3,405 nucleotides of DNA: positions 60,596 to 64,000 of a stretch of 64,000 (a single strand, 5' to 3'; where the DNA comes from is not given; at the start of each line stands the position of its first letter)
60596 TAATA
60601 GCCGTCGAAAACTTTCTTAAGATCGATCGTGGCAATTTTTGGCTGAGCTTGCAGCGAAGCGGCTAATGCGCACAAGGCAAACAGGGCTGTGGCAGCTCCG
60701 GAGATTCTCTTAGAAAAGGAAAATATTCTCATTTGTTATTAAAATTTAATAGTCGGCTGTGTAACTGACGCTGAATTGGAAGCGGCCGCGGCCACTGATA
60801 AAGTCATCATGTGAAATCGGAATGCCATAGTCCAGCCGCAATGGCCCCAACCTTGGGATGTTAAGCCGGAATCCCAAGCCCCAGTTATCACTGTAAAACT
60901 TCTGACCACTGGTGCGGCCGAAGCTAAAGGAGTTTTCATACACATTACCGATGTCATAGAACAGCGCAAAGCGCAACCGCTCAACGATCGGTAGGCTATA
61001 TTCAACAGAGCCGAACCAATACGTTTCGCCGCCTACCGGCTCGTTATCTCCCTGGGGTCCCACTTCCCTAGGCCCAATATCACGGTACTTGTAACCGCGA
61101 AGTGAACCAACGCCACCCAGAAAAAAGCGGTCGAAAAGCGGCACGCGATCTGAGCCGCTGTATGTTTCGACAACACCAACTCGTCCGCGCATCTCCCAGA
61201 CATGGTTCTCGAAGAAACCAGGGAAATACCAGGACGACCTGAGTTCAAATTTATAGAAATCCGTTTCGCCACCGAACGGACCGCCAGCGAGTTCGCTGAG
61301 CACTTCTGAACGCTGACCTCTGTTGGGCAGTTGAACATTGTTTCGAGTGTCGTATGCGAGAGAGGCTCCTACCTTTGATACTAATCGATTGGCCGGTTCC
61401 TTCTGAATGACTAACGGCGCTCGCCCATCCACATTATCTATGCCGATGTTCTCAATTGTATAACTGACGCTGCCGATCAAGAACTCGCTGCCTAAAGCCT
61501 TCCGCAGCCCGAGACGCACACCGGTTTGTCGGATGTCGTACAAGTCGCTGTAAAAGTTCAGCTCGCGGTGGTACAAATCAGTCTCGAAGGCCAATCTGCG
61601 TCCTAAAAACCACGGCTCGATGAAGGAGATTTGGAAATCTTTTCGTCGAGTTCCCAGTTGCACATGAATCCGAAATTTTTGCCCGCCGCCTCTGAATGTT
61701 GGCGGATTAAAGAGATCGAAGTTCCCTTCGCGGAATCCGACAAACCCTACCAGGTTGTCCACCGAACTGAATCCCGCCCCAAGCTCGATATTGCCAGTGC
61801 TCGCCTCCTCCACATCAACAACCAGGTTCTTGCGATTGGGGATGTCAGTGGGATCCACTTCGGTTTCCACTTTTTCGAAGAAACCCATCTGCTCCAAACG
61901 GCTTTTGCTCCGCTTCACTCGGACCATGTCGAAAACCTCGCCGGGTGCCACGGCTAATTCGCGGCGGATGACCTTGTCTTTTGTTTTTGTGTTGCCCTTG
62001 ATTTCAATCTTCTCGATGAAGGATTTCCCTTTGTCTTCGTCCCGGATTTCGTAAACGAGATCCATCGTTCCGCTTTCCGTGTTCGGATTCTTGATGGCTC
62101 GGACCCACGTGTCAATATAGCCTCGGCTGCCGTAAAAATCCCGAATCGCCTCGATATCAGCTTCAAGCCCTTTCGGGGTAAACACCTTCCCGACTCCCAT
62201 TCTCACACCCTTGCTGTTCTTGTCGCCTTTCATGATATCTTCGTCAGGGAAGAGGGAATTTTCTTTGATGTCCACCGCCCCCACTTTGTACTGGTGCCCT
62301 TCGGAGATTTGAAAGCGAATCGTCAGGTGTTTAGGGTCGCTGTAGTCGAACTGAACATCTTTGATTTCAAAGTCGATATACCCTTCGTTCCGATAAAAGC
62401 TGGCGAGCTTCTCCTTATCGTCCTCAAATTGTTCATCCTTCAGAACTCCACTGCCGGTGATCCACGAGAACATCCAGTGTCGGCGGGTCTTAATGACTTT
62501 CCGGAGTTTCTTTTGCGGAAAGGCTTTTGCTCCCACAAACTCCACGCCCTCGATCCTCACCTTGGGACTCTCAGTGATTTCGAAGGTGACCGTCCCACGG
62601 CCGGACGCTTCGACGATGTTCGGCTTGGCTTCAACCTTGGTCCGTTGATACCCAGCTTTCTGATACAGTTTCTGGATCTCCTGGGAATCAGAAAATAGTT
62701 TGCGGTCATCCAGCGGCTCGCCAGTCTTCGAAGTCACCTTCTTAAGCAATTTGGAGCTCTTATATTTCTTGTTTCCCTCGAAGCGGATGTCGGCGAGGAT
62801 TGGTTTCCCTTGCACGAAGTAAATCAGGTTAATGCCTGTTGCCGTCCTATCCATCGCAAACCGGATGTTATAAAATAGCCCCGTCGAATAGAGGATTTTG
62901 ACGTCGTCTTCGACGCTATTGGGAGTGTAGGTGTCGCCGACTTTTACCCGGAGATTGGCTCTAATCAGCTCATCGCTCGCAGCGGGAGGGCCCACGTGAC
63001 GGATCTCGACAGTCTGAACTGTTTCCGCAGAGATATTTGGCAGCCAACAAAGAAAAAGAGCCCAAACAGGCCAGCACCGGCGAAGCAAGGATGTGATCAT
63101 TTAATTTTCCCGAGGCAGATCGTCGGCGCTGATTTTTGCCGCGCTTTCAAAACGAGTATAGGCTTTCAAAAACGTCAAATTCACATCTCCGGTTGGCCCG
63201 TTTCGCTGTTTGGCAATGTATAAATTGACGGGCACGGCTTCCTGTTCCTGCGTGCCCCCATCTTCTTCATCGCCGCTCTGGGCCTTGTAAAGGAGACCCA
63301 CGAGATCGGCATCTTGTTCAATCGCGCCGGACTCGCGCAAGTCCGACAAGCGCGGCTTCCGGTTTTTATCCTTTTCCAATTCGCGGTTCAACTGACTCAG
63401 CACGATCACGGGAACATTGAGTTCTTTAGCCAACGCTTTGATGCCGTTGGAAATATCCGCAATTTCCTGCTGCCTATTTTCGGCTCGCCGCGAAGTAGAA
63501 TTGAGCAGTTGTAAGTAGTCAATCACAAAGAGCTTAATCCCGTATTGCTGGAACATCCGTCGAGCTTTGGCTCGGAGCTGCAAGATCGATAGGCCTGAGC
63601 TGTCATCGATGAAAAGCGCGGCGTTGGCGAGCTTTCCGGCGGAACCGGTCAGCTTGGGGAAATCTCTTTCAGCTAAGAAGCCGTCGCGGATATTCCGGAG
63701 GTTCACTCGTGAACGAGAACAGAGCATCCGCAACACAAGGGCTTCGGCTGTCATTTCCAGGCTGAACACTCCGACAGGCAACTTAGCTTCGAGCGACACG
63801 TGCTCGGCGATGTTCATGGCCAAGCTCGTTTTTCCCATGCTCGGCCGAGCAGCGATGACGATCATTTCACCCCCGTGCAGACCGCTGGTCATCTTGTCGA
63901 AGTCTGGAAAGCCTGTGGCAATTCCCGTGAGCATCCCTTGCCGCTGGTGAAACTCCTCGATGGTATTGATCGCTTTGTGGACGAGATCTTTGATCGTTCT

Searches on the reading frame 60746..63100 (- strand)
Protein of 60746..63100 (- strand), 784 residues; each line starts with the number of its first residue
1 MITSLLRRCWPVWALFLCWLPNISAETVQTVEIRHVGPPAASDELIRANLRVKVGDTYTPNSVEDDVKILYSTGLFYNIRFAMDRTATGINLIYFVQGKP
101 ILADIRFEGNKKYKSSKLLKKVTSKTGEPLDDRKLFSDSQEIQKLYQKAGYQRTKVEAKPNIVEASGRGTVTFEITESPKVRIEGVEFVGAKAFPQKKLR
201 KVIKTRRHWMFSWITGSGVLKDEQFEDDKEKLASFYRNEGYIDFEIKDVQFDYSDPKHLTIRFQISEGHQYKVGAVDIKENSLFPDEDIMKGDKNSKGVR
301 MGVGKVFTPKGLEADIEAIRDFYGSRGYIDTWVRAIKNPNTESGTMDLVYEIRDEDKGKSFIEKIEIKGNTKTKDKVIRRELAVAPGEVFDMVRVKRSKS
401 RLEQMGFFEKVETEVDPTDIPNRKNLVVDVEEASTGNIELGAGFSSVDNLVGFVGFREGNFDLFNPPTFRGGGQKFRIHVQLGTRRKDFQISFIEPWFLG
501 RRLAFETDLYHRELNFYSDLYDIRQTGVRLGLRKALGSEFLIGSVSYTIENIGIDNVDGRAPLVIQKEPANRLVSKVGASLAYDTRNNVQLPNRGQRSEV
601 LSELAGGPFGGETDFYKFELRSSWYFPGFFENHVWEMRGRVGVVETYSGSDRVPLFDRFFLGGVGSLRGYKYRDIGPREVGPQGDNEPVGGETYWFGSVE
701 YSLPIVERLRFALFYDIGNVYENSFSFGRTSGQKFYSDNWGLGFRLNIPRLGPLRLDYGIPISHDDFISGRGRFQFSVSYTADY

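Call 41: search_protein_families(library=pfam, proteins=[window:60746-63100:-], max_evalue=0.001)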
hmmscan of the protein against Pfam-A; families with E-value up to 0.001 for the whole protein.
window:60746-63100:- (784 aa): 4 families
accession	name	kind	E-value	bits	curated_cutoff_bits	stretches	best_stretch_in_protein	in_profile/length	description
PF01103.29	Omp85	-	1.1e-62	212.9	24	1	469-781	2-324/325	Omp85 superfamily domain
PF07244.20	POTRA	-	8.4e-60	199.9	21.3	5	362-432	3-78/79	Surface antigen variable number repeat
PF08479.16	POTRA_2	-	1.4e-12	47.7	24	1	103-164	4-65/76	POTRA domain, ShlB-type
PF08478.15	POTRA_1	-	0.0002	22.1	23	0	362-412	3-53/69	POTRA domain, FtsQ-type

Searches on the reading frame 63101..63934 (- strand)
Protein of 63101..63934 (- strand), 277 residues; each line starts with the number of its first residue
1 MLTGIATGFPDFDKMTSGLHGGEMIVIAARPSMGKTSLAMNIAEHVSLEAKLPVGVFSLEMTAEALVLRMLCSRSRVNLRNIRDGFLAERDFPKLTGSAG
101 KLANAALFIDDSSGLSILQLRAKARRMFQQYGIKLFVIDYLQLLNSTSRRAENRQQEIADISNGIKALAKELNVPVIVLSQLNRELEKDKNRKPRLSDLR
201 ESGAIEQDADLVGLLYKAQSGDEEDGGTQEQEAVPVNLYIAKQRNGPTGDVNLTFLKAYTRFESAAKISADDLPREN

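Call 41: search_protein_families(library=pfam, proteins=[window:63101-63934:-], max_evalue=0.001)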
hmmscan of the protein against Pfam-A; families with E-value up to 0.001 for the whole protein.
window:63101-63934:- (277 aa): 3 families
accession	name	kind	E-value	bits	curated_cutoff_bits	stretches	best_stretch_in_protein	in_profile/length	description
PF03796.21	DnaB_C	-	1e-99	333.6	27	1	4-263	1-254/255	DnaB-like helicase C terminal domain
PF13481.12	AAA_25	-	1.8e-09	38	27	1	18-183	28-191/195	AAA domain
PF06745.19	ATPase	-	0.00029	20.7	26.6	1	6-195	2-175/231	KaiC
